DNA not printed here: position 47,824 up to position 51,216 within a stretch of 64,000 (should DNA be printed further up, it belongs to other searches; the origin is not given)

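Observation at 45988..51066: Operon pairing a 1030-aa membrane-anchored protein carrying a protein-glutaminase-like domain with an AsnB-type amidotransferase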

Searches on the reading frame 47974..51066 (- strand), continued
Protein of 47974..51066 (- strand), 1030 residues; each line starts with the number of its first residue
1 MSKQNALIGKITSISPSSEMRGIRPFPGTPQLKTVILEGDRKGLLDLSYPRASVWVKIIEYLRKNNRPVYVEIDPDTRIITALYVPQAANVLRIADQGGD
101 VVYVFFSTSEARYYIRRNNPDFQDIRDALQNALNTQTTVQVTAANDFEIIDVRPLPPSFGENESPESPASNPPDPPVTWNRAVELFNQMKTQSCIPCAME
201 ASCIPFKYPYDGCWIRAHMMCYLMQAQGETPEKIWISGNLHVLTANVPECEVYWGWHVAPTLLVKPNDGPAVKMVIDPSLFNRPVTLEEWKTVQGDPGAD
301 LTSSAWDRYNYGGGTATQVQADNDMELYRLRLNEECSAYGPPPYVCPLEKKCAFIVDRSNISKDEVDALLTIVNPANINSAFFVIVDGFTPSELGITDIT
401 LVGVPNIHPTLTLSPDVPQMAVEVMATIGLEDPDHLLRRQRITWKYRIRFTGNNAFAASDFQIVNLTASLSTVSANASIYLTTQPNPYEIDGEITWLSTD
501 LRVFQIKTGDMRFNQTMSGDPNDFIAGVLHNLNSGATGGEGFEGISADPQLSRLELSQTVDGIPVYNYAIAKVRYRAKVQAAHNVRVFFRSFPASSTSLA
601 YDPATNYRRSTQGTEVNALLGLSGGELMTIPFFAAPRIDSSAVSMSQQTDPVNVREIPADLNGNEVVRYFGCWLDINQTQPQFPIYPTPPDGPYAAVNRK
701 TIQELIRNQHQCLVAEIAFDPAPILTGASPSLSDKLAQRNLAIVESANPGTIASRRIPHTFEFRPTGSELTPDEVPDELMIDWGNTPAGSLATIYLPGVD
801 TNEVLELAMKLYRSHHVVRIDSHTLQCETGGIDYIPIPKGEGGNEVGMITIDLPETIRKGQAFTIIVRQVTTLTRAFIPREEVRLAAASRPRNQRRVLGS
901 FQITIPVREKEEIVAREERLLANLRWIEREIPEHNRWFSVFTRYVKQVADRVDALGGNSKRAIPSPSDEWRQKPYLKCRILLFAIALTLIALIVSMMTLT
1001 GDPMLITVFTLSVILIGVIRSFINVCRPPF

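Call 35: predict_structure(alignment_id=A2)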
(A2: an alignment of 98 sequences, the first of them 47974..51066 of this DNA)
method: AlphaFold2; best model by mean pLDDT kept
length: 1030 residues; sequences in the alignment: 98
mean_pLDDT: 91.5   pTM: 0.90
mean pLDDT of the five models: 91.5, 91.3, 89.8, 89.5, 88.8
residues with pLDDT >= 90: 825; 70-90: 147; 50-70: 54; < 50: 4
segments of 3 or more residues with pLDDT < 50: none
pLDDT, mean of each block of 10 residues (from residue 1): 75 83 63 94 94 96 95 92 96 89 95 94 97 97 95 92 57 79 95 86 81 94 94 95 92 95 91 94 95 92 94 90 92 90 88 93 92 92 95 93 93 95 93 91 96 87 94 94 90 83 97 97 98 96 93 94 97 94 95 95 95 94 96 97 97 96 95 96 97 95 94 92 82 90 93 96 95 94 93 96 94 89 95 96 94 96 97 69 56 85 97 96 96 96 97 96 90 76 94 95 94 95 67
secondary structure, 60 per line:
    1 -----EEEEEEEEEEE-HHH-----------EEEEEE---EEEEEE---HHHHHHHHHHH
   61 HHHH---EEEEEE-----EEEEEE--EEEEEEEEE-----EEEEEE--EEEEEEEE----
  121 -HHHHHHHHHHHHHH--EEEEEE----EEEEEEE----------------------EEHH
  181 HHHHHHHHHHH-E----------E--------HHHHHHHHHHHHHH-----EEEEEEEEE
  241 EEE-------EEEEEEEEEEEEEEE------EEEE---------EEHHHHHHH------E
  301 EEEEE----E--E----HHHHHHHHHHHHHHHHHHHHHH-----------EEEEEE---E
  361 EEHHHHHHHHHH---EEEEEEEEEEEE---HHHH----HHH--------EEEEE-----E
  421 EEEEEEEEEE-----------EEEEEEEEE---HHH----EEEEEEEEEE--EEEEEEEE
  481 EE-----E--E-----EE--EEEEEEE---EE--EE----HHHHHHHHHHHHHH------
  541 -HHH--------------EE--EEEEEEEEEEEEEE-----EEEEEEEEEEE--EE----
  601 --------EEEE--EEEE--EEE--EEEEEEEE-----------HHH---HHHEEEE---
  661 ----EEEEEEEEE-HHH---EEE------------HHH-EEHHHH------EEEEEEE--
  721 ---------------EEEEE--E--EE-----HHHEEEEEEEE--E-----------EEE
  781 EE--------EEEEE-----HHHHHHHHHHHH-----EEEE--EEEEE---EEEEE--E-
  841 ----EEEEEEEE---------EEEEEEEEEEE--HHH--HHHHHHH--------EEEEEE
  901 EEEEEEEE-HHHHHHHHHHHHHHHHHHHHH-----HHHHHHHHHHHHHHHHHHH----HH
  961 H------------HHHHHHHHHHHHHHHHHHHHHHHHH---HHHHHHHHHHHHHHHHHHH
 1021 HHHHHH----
elements in order (helices of 4 or more, strands of 3 or more residues): E6-16 E32-37 E41-46 H50-64 E68-73 E79-84 E87-95 E101-106 E109-116 H122-135 E138-143 E148-154 H179-191 H213-226 E232-243 E251-265 E272-275 H287-293 E300-305 H318-339 E351-356 E360-362 H363-372 E376-387 H391-394 E410-414 E420-430 E442-450 E461-470 E473-482 E501-507 H521-534 E563-576 E582-592 E609-612 E615-618 E621-623 E626-633 E654-657 E665-673 E681-683 H702-705 E712-718 E736-740 E756-763 E778-782 E791-795 H801-812 E818-821 E824-828 E832-836 E845-852 E862-872 H880-886 E895-908 H910-930 H936-954 H974-998 H1002-1026
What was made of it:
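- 50782..51066 (-): aa 1-95: N-terminal beta1-beta2-beta3-helix-beta4-beta5 domain, probably an OB-like fold. DSSP order of secondary-structure elements in the model (call 35).
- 50533..50601 (-): aa 156-178: Pro-rich, low-confidence linker; candidate site for proteolytic activation. The pLDDT block mean is 57 here (call 35).
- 48073..48147 (-): aa 974-998: transmembrane helix 1. Helix 974-998 in the model (call 35).
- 47989..48063 (-): aa 1002-1026: transmembrane helix 2. Most homologues carry two further helices after it. Model helix 1002-1026 (call 35).
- Compact particle. pTM of 0.90 over 1030 residues indicates a confidently packed whole rather than beads on a string (call 35).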

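Call 63: fold_search(model_id=the predicted structure, library=pdb)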
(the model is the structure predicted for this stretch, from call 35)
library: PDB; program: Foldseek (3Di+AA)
matches with E <= 10: 1219; with E <= 0.001: 34
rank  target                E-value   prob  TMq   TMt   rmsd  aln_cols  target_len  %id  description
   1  3a56_A                1.6e-15  1.00  0.21  0.69   5.4       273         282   25  Crystal structure of pro- protein-glutaminase (released 2010-08-11)
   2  3a56_B                4.1e-15  1.00  0.21  0.69   5.3       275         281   25  Crystal structure of pro- protein-glutaminase (released 2010-08-11)
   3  3a54_A                5.3e-15  1.00  0.21  0.66   6.0       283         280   24  Crystal structure of the A47Q1 mutant of pro-protein-glutaminase (released 2010-08-11)
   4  8z3i                  1.1e-14  1.00  0.20  0.68   4.5       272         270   24  Crystal Structure of Protein Glutaminase FBPG(Flavobacterium sp.316) (released 2025-04-23)
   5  2zk9                  8.3e-09  1.00  0.14  0.66   5.3       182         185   28  Crystal Structure of Protein-glutaminase (released 2009-03-17)
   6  2ksv_MODEL_1_A        2.1e-08  1.00  0.15  0.72   4.3       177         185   31  The NMR structure of protein-glutaminase from Chryseobacterium proteolyticum (released 2010-02-16)
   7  5es4_G                2.2e-07  0.72  0.08  0.09  30.2      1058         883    8  RE-REFINEMENT OF INTEGRIN ALPHAXBETA2 ECTODOMAIN IN THE CLOSED/BENT CONFORMATION (released 2016-03-02)
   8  7usm_A                3.0e-06  0.63  0.09  0.10  28.1      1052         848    7  Integrin alphaM/beta2 ectodomain (released 2022-08-17)
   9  4nen_A                3.5e-06  0.82  0.08  0.08  29.5       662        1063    8  An internal ligand-bound, metastable state of a leukocyte integrin, aXb2 (released 2014-01-15)
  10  5es4_A                7.5e-06  0.85  0.09  0.08  30.3       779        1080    9  RE-REFINEMENT OF INTEGRIN ALPHAXBETA2 ECTODOMAIN IN THE CLOSED/BENT CONFORMATION (released 2016-03-02)
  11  4mmx_A                7.5e-06  0.84  0.08  0.09  31.5       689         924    8  Integrin AlphaVBeta3 ectodomain bound to the tenth domain of Fibronectin (released 2014-03-26)
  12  7usl_A                7.5e-06  0.54  0.09  0.10  29.9      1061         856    8  Integrin alphaM/beta2 ectodomain in complex with adenylate cyclase toxin RTX751 and M1F5 Fab (released 2022-08-17)
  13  1ggu_B                9.2e-06  0.87  0.09  0.12  25.4       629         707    8  HUMAN FACTOR XIII WITH CALCIUM BOUND IN THE ION SITE (released 1999-09-16)
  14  8zdg_A                3.3e-05  0.69  0.09  0.10  31.9       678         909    9  Cryo-EM structure of the integrin avb3 with CWHM-12, conformation 1 (released 2025-10-22)
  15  7sqc_T0               6.0e-05  0.57  0.07  0.12  42.3       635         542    8  Ciliary C1 central pair apparatus isolated from Chlamydomonas reinhardtii (released 2022-04-13)
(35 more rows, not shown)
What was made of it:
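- On Protein-glutaminase (Pfam PF18626 Gln_deamidase_2; EC 3.5.1.44): Foldseek E 1.6e-15 with TM 0.69 normalised to the target (call 63).
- Closest known: Animal transglutaminases. Same: These proteins appear as weak Foldseek hits (call 63).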

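Call 64: find_encoding_contigs(protein=P0101, flank=8000, max_places=1)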
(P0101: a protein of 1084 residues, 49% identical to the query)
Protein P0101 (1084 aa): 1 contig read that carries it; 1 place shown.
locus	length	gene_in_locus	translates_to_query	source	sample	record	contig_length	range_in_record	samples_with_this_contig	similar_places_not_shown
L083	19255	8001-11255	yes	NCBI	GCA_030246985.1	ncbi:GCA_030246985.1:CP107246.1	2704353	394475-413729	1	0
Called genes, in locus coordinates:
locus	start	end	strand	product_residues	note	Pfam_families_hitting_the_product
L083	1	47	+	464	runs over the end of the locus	PF00148:Oxidored_nitro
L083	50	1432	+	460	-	PF00148:Oxidored_nitro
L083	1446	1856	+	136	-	PF02579:Nitro_FeMo-Co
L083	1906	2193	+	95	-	PF25160:LdpA_Fe-S-bd (weak), PF00037:Fer4 (weak), PF12837:Fer4_6 (weak), PF13237:Fer4_10, PF13183:Fer4_8, PF12838:Fer4_7, PF13187:Fer4_9, PF13484:Fer4_16, +7 more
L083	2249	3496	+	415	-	-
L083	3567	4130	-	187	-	PF07589:PEP_exosort_dom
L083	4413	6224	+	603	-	-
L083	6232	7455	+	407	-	PF04055:Radical_SAM, PF13353:Fer4_12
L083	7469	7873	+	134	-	-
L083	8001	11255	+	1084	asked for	PF18626:Gln_deamidase_2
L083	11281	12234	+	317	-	PF01471:PG_binding_1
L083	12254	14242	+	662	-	PF00112:Peptidase_C1 (weak)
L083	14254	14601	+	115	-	-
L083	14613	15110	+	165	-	-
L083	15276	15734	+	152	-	PF04892:VanZ-LLP1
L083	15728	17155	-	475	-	PF13727:CoA_binding_3, PF02397:Bac_transf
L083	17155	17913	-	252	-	PF00196:GerE, PF08281:Sigma70_r4_2 (weak), PF13936:HTH_38 (faint)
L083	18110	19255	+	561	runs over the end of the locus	PF01609:DDE_Tnp_1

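Call 65: find_encoding_contigs(protein=P0059, flank=8000, max_places=1)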
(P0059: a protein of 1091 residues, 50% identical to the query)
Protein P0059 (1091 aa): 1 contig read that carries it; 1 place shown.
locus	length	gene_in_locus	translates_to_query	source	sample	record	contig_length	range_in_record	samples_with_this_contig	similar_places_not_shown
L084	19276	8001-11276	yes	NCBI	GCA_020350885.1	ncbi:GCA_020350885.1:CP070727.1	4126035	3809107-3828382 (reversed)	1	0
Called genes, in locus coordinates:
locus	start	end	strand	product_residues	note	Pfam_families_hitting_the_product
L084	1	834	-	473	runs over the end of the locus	PF03062:MBOAT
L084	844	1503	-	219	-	PF11182:AlgF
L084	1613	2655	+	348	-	PF03583:LIP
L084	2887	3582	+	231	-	PF18734:HEPN_AbiU2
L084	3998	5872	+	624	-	-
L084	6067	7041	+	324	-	-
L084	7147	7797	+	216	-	-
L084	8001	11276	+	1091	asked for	PF18626:Gln_deamidase_2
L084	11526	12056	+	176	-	-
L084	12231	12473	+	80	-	-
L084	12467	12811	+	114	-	PF02452:PemK_toxin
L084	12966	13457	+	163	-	-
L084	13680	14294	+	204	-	-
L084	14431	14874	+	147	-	-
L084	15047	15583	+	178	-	-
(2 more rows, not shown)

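Call 66: find_encoding_contigs(protein=P0187, flank=8000, max_places=1)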
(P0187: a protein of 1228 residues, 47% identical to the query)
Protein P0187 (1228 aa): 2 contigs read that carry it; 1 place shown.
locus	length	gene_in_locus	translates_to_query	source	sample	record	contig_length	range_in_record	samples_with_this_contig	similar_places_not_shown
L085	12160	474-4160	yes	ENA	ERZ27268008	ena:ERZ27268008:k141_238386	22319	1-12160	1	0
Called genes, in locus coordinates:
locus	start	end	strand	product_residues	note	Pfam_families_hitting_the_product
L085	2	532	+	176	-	?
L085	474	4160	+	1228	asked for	PF17990:LodA_N, PF18417:LodA_C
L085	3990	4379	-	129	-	-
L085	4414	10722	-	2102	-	-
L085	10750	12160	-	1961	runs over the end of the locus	-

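Call 69: search_protein_families(library=pfam, alignment_id=A4, max_evalue=0.0001)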
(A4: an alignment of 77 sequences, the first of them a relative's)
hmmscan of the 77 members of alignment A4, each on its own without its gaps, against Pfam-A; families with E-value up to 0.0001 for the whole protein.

A. member 1, L001:244-4053:+ (1270 aa): 2 families
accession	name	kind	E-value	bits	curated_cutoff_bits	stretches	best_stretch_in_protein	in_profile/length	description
PF00082.27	Peptidase_S8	-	1.9e-33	116.5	21.8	1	286-599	1-287/288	Subtilase family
PF13519.12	VWA_2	-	2e-05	25.6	27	1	760-867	2-106/107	von Willebrand factor type A domain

B. families by the number of members that match (of 77 scanned): 71 families (the first 25 are shown)
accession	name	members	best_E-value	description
PF00665.32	rve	2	1.9e-20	Integrase core domain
PF18962.6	Por_Secre_tail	2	4.7e-11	Secretion system C-terminal sorting domain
PF13519.12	VWA_2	2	5.9e-07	von Willebrand factor type A domain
PF00501.34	AMP-binding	1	4.5e-87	AMP-binding enzyme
PF10042.14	DUF2278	1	2.4e-80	Uncharacterized conserved protein (DUF2278)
PF01425.27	Amidase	1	2.2e-76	Amidase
PF01791.15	DeoC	1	4.3e-71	DeoC/LacD family aldolase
PF00176.29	SNF2-rel_dom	1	3.6e-65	SNF2-related domain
PF06167.18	Peptidase_M90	1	9.8e-62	Glucose-regulated metallo-peptidase M90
PF02522.19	Antibiotic_NAT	1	4.4e-58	Aminoglycoside 3-N-acetyltransferase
PF00496.27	SBP_bac_5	1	1.6e-53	Bacterial extracellular solute-binding proteins, family 5 Middle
PF00248.27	Aldo_ket_red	1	3.3e-49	Aldo/keto reductase family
PF00082.27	Peptidase_S8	1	1.9e-33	Subtilase family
PF11066.14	DUF2867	1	1.4e-32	Protein of unknown function (DUF2867)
PF01035.26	DNA_binding_1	1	2.5e-26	6-O-methylguanine DNA methyltransferase, DNA binding domain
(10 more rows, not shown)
